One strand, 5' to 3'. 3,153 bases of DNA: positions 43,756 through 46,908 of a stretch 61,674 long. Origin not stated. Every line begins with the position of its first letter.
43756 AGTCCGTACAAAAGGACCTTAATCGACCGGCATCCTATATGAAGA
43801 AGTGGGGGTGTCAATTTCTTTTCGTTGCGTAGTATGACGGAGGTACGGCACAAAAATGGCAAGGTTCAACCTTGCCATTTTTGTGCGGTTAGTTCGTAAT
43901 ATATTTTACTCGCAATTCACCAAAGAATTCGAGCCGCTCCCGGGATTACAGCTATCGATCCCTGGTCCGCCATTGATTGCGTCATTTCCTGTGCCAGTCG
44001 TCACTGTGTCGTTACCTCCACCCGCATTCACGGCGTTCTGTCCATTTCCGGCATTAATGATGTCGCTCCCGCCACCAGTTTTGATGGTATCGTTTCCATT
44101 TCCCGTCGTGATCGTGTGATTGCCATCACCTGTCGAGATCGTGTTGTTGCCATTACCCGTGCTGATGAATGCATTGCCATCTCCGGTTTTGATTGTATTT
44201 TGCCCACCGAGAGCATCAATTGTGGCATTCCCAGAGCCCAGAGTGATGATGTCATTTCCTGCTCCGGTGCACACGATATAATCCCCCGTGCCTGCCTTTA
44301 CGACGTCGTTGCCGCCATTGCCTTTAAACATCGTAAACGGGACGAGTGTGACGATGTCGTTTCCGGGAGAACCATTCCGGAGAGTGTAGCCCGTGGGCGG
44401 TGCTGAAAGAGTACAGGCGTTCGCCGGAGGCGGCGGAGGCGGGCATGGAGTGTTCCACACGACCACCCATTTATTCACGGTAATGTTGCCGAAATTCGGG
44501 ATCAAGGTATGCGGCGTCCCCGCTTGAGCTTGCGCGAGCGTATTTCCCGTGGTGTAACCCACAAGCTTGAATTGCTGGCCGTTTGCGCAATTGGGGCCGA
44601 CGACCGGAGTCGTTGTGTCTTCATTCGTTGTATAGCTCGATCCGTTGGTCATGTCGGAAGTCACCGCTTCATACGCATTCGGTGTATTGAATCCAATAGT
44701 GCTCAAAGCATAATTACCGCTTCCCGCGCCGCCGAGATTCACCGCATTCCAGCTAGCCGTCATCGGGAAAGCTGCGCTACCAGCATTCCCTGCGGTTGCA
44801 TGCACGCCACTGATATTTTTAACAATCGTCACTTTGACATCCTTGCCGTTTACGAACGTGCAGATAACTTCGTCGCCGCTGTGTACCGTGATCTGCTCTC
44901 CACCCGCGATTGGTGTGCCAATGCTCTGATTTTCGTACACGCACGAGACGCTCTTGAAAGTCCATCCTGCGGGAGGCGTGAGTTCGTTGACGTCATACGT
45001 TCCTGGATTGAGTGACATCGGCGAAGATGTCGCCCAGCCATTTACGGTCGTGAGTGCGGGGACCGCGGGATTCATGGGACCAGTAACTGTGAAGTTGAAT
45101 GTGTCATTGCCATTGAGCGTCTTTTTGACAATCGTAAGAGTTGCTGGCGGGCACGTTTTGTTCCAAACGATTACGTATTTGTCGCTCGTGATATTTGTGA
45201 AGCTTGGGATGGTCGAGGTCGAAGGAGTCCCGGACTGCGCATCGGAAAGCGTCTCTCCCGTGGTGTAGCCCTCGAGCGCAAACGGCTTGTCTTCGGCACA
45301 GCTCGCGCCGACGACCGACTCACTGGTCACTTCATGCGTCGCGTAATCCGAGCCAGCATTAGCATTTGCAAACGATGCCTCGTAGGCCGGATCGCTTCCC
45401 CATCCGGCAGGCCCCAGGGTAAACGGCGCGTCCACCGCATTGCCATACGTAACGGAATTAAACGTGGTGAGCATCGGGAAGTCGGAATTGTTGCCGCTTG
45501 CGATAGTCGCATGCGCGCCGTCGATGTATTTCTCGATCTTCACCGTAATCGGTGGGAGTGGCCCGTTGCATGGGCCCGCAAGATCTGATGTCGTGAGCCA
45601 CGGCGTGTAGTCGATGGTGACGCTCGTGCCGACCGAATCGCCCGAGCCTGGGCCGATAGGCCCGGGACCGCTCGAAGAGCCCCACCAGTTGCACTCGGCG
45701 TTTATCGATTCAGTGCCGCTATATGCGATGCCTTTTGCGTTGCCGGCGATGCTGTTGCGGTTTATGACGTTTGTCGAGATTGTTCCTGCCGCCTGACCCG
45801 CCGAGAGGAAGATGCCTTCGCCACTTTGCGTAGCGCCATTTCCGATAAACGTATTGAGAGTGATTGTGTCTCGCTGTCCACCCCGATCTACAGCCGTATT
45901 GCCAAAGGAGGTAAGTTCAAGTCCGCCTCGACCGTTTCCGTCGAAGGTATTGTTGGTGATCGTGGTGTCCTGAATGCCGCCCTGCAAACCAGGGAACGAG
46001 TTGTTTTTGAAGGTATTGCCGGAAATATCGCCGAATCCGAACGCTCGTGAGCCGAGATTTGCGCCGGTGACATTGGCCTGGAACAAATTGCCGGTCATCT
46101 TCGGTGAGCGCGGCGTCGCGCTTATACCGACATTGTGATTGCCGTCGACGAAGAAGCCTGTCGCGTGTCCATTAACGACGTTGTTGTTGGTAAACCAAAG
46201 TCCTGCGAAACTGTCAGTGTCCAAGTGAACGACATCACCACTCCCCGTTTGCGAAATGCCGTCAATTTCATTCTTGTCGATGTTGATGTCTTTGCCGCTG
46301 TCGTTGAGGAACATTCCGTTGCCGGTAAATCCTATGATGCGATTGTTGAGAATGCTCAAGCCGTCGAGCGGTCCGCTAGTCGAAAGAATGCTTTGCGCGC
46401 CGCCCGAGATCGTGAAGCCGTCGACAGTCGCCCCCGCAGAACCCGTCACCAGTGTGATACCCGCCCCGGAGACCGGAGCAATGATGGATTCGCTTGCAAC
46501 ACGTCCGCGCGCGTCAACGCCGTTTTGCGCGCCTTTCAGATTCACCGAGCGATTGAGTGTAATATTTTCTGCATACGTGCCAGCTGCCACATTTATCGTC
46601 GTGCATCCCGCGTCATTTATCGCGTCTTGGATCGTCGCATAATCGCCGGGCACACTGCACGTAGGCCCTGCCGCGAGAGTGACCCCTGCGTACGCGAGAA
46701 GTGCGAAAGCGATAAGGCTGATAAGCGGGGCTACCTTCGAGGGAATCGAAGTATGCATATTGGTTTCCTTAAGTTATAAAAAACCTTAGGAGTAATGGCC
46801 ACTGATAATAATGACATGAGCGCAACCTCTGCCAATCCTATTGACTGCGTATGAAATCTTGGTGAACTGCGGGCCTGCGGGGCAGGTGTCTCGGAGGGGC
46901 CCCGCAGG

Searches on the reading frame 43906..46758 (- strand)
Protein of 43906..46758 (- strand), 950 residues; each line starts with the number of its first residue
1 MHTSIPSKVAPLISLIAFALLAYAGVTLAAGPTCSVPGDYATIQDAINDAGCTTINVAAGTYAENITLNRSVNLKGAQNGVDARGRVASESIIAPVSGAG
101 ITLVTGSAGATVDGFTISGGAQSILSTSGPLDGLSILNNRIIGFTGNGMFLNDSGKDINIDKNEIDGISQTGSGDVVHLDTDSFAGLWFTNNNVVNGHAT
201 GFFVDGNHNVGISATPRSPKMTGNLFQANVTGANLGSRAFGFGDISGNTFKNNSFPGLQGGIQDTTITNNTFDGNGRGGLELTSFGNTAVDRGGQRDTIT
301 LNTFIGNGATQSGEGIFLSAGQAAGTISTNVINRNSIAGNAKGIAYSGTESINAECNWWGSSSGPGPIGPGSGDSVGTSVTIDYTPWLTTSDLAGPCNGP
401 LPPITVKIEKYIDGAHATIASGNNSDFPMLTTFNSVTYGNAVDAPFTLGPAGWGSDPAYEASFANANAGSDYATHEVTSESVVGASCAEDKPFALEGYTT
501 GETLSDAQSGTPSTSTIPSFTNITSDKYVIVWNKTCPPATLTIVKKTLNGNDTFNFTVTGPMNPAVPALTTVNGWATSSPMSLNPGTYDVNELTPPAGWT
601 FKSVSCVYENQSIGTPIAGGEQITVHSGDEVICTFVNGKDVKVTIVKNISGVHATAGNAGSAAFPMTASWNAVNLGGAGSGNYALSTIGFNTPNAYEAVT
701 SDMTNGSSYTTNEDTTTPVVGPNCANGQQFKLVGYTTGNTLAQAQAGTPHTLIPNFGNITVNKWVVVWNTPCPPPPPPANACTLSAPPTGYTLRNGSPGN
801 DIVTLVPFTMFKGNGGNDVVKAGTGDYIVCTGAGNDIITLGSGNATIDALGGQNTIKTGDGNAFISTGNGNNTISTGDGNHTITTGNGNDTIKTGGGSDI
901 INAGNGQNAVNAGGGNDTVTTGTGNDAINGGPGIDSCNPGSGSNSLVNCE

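Call 3: search_protein_families(library=pfam, proteins=[window:43906-46758:-], max_evalue=1)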
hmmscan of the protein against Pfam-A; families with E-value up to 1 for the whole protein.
window:43906-46758:- (950 aa): 3 families
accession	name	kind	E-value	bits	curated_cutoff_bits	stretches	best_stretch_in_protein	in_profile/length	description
PF24514.1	SpaA_4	-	8.2e-15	56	27.3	1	541-638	1-106/107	Prealbumin-like fold domain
PF00353.25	HemolysinCabind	-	3.6e-09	36.9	23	6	903-936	2-35/36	RTX calcium-binding nonapeptide repeat (4 copies)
PF13229.12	Beta_helix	-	3.9e-08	33.5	25.9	2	188-357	12-156/158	Right handed beta helix region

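Call 4: search_protein_families(library=ncbifam, proteins=[window:43906-46758:-], max_evalue=1)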
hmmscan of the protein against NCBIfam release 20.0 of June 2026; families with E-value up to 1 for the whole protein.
window:43906-46758:- (950 aa): 5 families
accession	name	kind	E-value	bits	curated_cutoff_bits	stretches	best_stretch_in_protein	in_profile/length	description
NF033203.1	entero_EhxA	exception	9.3e-11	40.6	2000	1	813-935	707-829/997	enterohemolysin EhxA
NF033943.0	RTX_toxin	subfamily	9.8e-10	37.2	1000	1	810-929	689-811/930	RTX family hemolysin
NF046115.1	Ca_rpt_SMc04171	equivalog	1.2e-07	31.3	625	2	878-937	160-218/574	SMc04171 family calcium-binding repeat protein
TIGR04247.1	NosD_copper_fam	subfamily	1.2e-05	24.1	300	2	262-364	227-313/377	nitrous oxide reductase family maturation protein NosD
NF050046.1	PueAB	exception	0.096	11.1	670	1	858-911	365-418/616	polyurethane esterase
